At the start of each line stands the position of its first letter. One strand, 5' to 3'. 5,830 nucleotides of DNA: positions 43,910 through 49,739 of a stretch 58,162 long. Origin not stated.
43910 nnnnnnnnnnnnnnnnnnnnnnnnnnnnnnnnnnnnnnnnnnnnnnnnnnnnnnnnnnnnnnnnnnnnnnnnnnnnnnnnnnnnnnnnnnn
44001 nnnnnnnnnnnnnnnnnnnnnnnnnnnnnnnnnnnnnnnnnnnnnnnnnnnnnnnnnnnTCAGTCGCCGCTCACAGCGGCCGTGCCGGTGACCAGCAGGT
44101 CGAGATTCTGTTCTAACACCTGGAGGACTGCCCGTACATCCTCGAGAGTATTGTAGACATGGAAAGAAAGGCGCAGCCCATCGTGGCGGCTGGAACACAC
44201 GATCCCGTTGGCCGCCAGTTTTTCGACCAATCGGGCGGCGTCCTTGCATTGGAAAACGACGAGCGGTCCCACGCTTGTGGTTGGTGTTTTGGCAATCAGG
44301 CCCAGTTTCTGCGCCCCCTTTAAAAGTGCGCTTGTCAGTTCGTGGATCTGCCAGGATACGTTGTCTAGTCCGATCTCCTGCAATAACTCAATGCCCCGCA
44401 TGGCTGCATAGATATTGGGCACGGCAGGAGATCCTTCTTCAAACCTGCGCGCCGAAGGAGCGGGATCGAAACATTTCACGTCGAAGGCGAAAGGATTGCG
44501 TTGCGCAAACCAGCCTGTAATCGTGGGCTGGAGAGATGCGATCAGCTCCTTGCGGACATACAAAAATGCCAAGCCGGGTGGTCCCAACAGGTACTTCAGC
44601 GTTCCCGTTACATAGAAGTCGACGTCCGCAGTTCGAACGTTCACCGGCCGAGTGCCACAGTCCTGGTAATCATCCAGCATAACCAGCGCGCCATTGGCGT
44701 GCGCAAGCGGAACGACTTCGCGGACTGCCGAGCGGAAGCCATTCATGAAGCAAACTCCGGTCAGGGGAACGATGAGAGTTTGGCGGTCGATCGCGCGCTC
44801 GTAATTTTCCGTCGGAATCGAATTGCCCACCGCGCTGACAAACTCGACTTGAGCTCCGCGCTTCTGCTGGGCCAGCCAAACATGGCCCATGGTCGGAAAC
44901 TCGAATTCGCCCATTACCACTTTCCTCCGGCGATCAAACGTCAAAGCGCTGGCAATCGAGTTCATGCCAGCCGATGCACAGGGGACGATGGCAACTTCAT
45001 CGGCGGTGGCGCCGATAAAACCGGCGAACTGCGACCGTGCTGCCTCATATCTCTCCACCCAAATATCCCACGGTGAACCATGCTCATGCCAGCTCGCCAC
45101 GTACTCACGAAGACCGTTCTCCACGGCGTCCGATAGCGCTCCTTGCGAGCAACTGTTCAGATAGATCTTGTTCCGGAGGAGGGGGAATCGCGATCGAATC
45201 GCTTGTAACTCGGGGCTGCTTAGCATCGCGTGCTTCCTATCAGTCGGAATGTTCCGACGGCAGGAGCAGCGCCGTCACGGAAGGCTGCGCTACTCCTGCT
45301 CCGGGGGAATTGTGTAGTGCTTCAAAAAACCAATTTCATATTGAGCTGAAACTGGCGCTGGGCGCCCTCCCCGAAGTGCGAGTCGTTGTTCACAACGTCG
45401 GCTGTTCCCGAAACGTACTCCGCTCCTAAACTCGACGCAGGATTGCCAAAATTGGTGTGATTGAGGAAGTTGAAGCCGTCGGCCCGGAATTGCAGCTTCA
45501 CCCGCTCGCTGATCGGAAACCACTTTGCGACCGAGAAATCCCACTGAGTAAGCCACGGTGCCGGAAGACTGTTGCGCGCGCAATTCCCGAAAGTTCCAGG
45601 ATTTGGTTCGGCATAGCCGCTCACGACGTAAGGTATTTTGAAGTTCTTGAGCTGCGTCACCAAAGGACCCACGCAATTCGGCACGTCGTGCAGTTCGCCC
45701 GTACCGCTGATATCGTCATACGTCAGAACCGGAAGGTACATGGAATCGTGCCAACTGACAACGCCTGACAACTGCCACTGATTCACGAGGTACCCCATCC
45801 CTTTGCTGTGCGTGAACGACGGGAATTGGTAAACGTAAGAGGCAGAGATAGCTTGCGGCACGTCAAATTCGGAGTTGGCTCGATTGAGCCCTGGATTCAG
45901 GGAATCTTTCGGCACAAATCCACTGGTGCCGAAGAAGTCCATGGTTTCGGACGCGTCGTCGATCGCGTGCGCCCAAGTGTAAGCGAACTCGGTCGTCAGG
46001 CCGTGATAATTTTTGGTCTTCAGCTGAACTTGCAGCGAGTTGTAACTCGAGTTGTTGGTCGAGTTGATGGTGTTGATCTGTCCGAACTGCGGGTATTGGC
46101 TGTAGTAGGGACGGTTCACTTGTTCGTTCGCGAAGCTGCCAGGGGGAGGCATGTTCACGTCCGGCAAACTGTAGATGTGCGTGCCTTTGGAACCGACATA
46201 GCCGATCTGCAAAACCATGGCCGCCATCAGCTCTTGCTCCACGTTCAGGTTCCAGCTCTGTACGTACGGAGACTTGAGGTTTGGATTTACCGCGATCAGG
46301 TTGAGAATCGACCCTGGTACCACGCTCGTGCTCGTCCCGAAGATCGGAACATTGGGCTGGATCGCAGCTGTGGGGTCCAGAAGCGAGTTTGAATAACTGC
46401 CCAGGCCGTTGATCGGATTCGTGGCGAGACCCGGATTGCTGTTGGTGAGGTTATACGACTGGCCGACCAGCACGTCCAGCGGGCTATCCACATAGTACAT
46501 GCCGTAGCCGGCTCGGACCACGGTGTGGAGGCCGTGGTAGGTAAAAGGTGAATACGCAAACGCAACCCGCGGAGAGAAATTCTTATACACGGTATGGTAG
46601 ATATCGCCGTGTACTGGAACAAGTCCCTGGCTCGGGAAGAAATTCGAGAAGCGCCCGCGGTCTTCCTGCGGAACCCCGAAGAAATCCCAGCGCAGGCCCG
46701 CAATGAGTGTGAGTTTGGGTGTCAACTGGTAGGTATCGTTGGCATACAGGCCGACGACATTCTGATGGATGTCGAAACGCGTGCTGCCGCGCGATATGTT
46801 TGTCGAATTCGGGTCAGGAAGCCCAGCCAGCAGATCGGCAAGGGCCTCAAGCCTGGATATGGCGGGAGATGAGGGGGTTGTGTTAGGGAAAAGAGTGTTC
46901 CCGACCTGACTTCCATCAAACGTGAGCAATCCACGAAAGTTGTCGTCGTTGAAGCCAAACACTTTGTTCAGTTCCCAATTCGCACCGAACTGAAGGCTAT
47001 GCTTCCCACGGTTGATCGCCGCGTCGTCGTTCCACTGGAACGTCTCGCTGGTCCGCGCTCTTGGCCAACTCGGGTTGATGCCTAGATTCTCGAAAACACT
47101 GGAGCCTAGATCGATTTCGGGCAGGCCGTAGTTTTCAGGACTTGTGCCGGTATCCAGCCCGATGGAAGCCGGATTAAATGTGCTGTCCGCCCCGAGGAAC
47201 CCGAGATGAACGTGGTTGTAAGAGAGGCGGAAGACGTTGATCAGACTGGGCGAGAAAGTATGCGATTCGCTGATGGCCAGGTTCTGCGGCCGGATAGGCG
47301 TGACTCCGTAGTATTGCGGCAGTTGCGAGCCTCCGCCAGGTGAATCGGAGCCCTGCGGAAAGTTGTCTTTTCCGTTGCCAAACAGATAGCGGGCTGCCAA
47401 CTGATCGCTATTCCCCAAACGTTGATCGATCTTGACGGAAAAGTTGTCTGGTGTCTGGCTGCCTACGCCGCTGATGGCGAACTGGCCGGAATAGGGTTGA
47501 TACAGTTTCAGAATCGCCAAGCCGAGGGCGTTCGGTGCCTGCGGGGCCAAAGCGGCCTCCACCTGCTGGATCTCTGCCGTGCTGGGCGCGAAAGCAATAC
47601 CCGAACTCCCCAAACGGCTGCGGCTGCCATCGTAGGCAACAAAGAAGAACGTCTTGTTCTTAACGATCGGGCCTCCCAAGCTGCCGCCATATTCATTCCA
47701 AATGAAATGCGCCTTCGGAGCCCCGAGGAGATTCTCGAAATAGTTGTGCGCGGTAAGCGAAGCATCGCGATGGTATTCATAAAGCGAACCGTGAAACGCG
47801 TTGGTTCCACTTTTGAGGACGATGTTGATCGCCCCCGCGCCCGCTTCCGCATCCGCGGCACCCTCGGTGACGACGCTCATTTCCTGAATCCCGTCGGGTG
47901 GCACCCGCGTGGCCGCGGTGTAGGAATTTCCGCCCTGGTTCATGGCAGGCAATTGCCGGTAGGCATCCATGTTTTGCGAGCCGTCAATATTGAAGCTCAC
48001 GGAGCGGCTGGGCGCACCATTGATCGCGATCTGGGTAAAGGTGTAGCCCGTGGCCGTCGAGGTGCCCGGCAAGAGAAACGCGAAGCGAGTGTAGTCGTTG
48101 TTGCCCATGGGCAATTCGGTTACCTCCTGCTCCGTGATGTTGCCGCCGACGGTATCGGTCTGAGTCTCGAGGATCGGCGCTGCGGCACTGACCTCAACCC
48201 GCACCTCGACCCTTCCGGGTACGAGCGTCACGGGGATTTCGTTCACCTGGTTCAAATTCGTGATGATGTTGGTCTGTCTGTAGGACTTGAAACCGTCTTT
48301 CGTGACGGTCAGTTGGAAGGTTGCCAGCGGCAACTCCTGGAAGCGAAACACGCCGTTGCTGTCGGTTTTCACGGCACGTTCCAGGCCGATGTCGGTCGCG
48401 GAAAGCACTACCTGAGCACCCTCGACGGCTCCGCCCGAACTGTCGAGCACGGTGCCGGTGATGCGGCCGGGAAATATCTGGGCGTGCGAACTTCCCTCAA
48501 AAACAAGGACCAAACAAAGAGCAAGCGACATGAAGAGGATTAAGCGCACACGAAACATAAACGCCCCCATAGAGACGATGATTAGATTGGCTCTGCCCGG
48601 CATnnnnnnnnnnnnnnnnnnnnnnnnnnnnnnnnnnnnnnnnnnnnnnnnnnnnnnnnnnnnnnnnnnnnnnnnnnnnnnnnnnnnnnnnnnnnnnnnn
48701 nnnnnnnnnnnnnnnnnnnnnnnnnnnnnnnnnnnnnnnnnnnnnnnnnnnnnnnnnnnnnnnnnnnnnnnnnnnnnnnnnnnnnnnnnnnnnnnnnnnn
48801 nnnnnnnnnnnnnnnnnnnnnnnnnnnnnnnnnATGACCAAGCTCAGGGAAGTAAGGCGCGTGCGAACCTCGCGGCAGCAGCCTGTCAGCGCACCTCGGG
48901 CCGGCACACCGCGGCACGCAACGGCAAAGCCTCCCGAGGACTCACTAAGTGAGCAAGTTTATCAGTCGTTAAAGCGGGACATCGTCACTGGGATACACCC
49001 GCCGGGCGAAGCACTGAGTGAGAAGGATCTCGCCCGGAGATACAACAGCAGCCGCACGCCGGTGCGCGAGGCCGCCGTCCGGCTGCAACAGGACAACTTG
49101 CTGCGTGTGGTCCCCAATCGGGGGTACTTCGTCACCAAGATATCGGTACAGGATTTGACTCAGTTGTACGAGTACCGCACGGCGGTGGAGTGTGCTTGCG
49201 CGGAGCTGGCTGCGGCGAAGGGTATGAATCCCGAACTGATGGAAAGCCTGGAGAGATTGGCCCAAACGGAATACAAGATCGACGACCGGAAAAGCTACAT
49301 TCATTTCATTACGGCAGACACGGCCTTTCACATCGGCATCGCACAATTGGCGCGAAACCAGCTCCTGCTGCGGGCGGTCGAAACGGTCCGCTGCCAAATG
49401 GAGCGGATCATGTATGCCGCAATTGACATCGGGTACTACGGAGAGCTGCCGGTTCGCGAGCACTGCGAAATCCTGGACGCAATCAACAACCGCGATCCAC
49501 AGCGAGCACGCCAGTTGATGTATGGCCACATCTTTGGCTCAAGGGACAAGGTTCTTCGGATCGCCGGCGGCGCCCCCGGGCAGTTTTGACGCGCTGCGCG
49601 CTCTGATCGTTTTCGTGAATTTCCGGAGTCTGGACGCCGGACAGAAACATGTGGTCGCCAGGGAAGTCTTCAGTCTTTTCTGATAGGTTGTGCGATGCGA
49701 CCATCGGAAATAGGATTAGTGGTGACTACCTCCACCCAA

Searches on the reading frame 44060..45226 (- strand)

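Call 17: search_protein_families(library=pfam, proteins=[window:44060-45226:-], max_evalue=0.001)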
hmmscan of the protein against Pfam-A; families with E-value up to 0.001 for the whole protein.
window:44060-45226:- (388 aa): 3 families
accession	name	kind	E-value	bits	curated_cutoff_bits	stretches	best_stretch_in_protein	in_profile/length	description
PF00266.25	Aminotran_5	-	6.1e-41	141.1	21.5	1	57-366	42-370/371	Aminotransferase class-V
PF22580.2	KYNU_C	-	2.3e-05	24.8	27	1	300-371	14-90/90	Kynureninase C-terminal domain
PF00155.27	Aminotran_1_2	-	0.00045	20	19.7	0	62-238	46-247/361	Aminotransferase class I and II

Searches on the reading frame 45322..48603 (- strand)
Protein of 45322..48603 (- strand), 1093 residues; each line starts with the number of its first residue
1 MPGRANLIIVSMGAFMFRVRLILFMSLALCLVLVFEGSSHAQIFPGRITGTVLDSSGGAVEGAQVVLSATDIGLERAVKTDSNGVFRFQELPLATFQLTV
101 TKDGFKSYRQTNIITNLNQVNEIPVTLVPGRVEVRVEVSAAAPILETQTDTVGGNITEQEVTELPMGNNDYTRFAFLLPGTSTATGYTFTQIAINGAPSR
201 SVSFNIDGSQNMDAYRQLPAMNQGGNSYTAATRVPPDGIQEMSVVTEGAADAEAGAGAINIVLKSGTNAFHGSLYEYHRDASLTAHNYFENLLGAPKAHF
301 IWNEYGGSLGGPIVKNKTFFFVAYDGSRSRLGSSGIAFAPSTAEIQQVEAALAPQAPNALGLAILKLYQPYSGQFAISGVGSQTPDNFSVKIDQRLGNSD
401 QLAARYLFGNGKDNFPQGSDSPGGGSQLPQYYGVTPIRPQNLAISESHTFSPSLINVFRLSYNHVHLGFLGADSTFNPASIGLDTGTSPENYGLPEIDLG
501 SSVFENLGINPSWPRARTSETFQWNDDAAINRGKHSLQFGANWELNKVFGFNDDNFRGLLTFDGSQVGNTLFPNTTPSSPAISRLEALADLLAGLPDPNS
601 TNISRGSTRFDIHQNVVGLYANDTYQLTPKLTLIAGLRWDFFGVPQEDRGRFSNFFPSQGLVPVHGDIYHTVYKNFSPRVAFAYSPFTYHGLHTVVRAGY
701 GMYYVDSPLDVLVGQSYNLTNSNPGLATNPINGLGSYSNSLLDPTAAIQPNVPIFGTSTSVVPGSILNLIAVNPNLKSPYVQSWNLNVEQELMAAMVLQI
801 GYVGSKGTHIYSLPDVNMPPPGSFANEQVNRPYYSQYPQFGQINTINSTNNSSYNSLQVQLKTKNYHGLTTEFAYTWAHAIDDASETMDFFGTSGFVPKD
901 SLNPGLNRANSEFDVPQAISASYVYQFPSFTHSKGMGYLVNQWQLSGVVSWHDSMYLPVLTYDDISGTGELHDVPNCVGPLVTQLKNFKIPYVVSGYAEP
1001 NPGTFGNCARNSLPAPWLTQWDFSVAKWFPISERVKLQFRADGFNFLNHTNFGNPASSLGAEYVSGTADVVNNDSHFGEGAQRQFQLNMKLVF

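Call 54: search_protein_families(library=pfam, proteins=[window:45322-48603:-], max_evalue=0.001)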
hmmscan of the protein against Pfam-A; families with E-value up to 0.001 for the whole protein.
window:45322-48603:- (1093 aa): 5 families
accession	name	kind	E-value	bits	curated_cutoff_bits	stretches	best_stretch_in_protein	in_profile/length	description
PF25183.1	OMP_b-brl_4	-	1.3e-180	603.2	30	1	262-1085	1-837/838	Outer membrane beta barrel domain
PF13620.12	CarboxypepD_reg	-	2.5e-17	63.4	32.3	1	48-127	2-81/82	Carboxypeptidase regulatory-like domain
PF00593.30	TonB_dep_Rec_b-barrel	-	1.2e-07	32.4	27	1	397-749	10-254/436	TonB dependent receptor-like, beta-barrel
PF13715.12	CarbopepD_reg_2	-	5.5e-07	30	32.2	1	48-118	1-68/88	CarboxypepD_reg-like domain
PF07715.20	Plug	-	2.5e-05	25.2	23.9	1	177-260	31-105/107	TonB-dependent Receptor Plug Domain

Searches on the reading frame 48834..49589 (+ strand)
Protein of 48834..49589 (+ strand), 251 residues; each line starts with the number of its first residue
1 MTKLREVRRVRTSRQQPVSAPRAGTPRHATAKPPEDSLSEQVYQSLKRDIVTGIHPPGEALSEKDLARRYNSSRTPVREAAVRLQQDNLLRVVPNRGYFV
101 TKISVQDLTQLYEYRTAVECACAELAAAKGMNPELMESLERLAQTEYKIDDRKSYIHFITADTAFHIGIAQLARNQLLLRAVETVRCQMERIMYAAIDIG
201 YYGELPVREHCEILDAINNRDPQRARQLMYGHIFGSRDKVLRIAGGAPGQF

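Call 17: search_protein_families(library=pfam, proteins=[window:48834-49589:+], max_evalue=0.001)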
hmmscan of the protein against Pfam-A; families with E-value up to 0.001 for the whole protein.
window:48834-49589:+ (251 aa): 2 families
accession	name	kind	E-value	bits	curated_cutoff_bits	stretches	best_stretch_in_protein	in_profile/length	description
PF07729.17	FCD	-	1.3e-24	87.4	24.3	1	110-233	1-123/125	FCD domain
PF00392.27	GntR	-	2.9e-18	65.7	27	1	38-100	1-64/64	Bacterial regulatory proteins, gntR family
